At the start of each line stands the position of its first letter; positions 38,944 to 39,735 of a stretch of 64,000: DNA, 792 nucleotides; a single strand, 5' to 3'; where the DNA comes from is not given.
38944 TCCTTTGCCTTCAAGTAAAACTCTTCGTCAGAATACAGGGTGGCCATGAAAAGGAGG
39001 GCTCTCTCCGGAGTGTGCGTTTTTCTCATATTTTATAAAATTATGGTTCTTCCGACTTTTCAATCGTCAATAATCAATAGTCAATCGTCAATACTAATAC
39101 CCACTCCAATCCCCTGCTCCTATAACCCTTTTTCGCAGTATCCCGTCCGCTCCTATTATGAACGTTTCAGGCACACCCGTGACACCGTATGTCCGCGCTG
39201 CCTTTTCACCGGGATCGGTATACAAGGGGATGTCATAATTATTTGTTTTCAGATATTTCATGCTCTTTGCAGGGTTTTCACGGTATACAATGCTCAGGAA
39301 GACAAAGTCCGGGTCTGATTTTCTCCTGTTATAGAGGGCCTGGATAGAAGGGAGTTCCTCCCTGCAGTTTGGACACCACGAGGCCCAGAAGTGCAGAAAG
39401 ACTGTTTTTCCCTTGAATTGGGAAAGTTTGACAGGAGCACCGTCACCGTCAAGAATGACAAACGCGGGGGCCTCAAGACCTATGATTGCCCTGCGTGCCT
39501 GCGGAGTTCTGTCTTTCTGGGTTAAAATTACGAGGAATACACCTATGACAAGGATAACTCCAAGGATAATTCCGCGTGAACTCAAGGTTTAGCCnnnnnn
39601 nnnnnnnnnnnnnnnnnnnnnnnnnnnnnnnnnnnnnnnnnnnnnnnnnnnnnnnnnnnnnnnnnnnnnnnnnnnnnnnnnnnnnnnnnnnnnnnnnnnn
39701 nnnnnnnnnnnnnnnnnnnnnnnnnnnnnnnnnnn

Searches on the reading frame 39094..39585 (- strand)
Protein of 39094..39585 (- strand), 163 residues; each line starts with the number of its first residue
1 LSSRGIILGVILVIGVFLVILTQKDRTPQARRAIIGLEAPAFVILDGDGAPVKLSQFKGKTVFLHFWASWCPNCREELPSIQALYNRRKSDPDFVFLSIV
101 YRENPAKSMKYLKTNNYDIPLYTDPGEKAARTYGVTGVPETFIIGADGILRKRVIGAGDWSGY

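Call 8: search_protein_families(library=pfam, proteins=[window:39094-39585:-], max_evalue=0.001)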
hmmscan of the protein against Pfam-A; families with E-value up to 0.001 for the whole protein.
window:39094-39585:- (163 aa): 5 families
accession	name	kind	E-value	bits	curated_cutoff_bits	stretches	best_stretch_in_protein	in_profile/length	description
PF00578.27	AhpC-TSA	-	9.3e-24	84.2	26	1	35-152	1-123/124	AhpC/TSA family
PF08534.16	Redoxin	-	1.1e-23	84.1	26.6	1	38-157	5-135/148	Redoxin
PF13905.12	Thioredoxin_8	-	3.8e-15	56.4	27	1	59-148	1-92/94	Thioredoxin-like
PF13098.12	Thioredoxin_2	-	3e-08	34.4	27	1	58-155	4-92/104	Thioredoxin-like domain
PF00085.26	Thioredoxin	-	1.5e-06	28.6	23.5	1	59-108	18-65/103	Thioredoxin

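Call 67: search_protein_families(library=ncbifam, proteins=[window:39094-39582:-], max_evalue=0.01)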
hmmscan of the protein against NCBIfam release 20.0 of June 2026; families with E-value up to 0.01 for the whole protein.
window:39094-39582:- (162 aa): 13 families
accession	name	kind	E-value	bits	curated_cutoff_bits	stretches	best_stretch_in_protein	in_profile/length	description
NF002854.0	PRK03147.1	subfamily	4.6e-25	88.5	170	1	9-156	15-159/176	thiol-disulfide oxidoreductase ResA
NF041202.1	StoA_CxxC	exception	9.1e-22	77.7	210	1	11-155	13-150/163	endospore biogenesis thiol-disulfide oxidoreductase StoA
TIGR00385.1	dsbE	subfamily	5.8e-19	68.3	123.15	1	14-156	12-157/173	DsbE family thiol:disulfide interchange protein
NF047696.1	ThlDiSintTplARhiz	equivalog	1.9e-18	67.1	230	1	40-161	79-205/219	thiol:disulfide interchange protein TlpA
NF041054.1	WAxxUGC_long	equivalog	5e-14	52.4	300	1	29-149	75-194/354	ResA-like WAxxUGC motif-containing protein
NF011941.0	PRK15412.1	equivalog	1.3e-13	50.9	359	1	23-155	30-161/185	thiol:disulfide interchange protein DsbE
NF010625.0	PRK14018.1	equivalog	8.9e-08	31.1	522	1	49-155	47-158/521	bifunctional peptide-methionine (S)-S-oxide reductase MsrA/peptide-methionine (R)-S-oxide reductase MsrB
TIGR01068.1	thioredoxin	equivalog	2.7e-07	30.7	96.8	1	58-106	14-62/101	thioredoxin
NF006960.0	PRK09437.1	equivalog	9.3e-06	25.6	140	1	35-149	7-120/156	thioredoxin-dependent thiol peroxidase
TIGR02661.1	MauD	equivalog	1.8e-05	24.3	188.6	1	34-152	48-162/189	methylamine dehydrogenase accessory protein MauD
NF047697.1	ThioredTrxAClost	equivalog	0.0011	19.1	140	1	59-109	18-68/105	thioredoxin TrxA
TIGR01126.1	pdi_dom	equivalog_domain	0.0012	19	107.2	1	57-132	13-88/105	protein disulfide-isomerase domain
NF008229.0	PRK10996.1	equivalog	0.0097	15.6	125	0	59-94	53-88/141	thioredoxin TrxC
